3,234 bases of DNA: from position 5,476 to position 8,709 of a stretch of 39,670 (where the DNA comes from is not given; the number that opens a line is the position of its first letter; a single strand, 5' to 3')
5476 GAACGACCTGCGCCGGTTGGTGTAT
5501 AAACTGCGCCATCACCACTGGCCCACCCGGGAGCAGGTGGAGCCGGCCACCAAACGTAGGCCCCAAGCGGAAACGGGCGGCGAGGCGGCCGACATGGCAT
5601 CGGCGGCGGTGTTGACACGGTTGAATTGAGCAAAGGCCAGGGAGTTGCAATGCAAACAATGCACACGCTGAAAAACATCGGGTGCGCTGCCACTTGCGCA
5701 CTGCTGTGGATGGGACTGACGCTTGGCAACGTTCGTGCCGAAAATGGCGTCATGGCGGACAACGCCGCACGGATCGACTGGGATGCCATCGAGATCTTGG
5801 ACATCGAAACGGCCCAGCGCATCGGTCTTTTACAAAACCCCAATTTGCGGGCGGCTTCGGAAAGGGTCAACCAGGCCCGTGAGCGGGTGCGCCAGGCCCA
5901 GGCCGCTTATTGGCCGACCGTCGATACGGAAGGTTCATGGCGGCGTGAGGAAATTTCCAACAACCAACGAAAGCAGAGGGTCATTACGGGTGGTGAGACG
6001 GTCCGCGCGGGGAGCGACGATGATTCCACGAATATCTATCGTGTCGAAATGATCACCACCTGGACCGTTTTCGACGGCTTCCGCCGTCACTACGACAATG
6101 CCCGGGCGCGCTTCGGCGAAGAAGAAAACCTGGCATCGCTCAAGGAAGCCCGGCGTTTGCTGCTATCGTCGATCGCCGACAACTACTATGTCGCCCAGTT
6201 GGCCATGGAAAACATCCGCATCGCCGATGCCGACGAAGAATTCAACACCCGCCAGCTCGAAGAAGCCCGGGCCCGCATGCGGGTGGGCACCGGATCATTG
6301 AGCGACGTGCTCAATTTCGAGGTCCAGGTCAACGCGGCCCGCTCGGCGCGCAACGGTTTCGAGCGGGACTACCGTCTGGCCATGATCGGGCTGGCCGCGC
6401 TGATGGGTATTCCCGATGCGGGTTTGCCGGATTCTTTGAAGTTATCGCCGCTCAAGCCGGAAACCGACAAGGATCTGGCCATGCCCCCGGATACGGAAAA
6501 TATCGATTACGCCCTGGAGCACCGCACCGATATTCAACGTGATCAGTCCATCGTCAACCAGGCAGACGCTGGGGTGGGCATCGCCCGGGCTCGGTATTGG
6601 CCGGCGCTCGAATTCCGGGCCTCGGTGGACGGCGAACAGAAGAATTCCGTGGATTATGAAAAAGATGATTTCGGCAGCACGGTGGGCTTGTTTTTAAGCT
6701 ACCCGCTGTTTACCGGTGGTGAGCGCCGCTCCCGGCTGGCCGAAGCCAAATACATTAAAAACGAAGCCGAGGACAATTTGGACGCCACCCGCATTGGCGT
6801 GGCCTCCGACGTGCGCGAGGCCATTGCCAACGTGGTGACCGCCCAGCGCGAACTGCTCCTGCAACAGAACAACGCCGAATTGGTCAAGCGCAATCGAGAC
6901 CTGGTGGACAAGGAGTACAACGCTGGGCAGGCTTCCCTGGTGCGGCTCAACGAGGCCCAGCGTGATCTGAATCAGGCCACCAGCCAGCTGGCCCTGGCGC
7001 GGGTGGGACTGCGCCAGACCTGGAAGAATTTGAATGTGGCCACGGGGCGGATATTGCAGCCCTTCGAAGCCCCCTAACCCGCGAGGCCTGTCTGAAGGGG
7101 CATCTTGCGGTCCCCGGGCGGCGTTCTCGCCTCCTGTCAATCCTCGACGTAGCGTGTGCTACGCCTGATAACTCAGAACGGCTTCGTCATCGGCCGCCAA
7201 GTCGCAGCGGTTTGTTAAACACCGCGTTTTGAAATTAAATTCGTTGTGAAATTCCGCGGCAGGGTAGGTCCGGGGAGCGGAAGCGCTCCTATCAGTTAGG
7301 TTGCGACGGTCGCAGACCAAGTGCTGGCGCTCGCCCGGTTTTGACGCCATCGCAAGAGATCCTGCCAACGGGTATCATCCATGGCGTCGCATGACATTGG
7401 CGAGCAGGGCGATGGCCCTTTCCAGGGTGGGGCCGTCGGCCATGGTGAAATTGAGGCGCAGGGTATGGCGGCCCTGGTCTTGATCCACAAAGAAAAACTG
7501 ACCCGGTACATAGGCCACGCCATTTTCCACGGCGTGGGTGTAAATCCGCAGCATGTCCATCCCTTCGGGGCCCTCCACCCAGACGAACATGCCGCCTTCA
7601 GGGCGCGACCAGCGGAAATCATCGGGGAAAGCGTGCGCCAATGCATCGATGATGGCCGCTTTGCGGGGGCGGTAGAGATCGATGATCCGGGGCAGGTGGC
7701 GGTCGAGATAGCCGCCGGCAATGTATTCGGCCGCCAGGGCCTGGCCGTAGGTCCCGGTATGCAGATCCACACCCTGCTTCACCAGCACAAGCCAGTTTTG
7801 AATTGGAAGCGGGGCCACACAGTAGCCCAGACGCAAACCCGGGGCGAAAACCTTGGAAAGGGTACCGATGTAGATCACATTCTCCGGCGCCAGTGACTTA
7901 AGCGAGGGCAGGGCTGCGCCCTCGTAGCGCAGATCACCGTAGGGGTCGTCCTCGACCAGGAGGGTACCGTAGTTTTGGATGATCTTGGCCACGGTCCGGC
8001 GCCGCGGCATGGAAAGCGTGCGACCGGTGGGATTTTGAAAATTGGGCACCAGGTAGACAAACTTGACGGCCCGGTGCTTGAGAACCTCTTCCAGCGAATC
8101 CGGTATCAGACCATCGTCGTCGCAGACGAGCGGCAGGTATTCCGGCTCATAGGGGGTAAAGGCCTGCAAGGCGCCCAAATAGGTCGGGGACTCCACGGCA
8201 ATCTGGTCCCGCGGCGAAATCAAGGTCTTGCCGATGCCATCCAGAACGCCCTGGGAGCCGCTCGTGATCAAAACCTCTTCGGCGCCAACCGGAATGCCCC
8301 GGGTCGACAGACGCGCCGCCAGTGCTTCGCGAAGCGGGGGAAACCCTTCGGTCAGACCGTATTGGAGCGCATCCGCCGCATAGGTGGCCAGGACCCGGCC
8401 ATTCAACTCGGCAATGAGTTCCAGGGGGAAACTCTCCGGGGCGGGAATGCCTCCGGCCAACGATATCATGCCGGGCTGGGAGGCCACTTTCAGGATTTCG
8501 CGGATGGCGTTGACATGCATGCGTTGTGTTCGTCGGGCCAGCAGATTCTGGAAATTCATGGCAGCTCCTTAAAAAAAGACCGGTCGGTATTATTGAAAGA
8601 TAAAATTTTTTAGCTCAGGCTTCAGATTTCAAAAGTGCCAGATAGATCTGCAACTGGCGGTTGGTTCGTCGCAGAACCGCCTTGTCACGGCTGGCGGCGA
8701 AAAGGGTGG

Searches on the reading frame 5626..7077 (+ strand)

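Call 47: search_protein_families(library=pfam, proteins=[window:5626-7077:+], max_evalue=0.00001)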
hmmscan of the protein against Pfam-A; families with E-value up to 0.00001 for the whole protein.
window:5626-7077:+ (483 aa): 1 family
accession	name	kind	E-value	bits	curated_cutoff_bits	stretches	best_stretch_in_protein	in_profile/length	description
PF02321.23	OEP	-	3.3e-53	180.7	22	2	293-474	5-187/187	Outer membrane efflux protein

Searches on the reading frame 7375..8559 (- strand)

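Call 47: search_protein_families(library=pfam, proteins=[window:7375-8559:-], max_evalue=0.00001)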
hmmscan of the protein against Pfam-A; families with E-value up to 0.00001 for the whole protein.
window:7375-8559:- (394 aa): 2 families
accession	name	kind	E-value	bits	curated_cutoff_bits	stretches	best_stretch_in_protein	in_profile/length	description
PF00155.27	Aminotran_1_2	-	3.1e-29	102.7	19.7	1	62-380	33-355/361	Aminotransferase class I and II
PF12897.13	Asp_aminotransf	-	2.9e-07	30.1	27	0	96-193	103-201/421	Aspartate amino-transferase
